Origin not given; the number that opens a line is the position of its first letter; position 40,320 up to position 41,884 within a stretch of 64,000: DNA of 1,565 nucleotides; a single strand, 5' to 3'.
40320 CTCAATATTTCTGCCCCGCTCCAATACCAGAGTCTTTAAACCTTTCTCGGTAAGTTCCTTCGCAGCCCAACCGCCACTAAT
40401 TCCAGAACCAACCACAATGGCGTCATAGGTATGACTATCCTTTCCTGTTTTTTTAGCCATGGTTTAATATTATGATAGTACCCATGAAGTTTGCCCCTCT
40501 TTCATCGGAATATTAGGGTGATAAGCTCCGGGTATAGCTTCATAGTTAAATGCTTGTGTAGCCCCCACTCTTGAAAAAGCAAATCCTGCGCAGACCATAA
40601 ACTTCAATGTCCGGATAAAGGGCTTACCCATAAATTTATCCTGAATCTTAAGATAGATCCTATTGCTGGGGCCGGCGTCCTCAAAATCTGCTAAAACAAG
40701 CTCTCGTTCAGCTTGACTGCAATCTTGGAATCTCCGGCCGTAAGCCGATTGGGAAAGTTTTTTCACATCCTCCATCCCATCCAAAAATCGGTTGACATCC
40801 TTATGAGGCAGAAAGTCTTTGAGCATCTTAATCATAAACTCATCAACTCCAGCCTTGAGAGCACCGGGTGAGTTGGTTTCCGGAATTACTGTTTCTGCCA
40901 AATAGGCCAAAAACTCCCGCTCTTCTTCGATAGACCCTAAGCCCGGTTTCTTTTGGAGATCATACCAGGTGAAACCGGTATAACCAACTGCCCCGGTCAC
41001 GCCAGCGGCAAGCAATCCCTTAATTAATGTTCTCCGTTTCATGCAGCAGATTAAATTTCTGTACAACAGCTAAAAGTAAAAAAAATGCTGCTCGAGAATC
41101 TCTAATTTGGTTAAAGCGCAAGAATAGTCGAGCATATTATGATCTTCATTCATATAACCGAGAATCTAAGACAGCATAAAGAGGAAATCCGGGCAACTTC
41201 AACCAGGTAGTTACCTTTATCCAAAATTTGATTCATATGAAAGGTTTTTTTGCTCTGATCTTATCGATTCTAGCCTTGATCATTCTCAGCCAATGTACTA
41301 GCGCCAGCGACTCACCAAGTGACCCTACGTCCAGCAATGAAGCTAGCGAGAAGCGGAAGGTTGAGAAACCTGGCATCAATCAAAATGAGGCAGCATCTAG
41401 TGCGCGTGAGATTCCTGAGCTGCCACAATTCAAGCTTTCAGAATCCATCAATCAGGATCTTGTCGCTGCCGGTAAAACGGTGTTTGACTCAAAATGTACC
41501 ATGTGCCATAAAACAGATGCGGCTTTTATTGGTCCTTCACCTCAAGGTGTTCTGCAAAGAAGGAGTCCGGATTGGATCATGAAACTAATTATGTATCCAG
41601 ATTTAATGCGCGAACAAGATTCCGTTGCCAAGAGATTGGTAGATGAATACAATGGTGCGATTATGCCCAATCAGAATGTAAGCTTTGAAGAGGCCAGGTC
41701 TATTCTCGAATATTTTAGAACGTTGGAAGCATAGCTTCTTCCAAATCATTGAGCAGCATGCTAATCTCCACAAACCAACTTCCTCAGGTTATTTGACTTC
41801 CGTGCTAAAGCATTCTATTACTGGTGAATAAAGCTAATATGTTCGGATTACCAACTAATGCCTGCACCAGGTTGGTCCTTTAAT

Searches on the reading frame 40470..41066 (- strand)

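Call 29: search_protein_families(library=pfam, proteins=[window:40470-41066:-], max_evalue=0.00001)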
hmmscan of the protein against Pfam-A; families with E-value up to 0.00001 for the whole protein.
window:40470-41066:- (198 aa): 1 family
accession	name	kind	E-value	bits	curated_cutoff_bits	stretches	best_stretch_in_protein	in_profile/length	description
PF13618.11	Gluconate_2-dh3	-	2.2e-25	90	23.4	1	47-180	1-135/135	Gluconate 2-dehydrogenase subunit 3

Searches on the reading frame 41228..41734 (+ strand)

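Call 29: search_protein_families(library=pfam, proteins=[window:41228-41734:+], max_evalue=0.00001)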
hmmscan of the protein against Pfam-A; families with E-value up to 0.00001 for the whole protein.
window:41228-41734:+ (168 aa): 1 family
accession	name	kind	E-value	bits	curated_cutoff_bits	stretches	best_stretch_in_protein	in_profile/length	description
PF00034.26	Cytochrom_C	-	7.2e-09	37.3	21.3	1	79-166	1-89/90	Cytochrome c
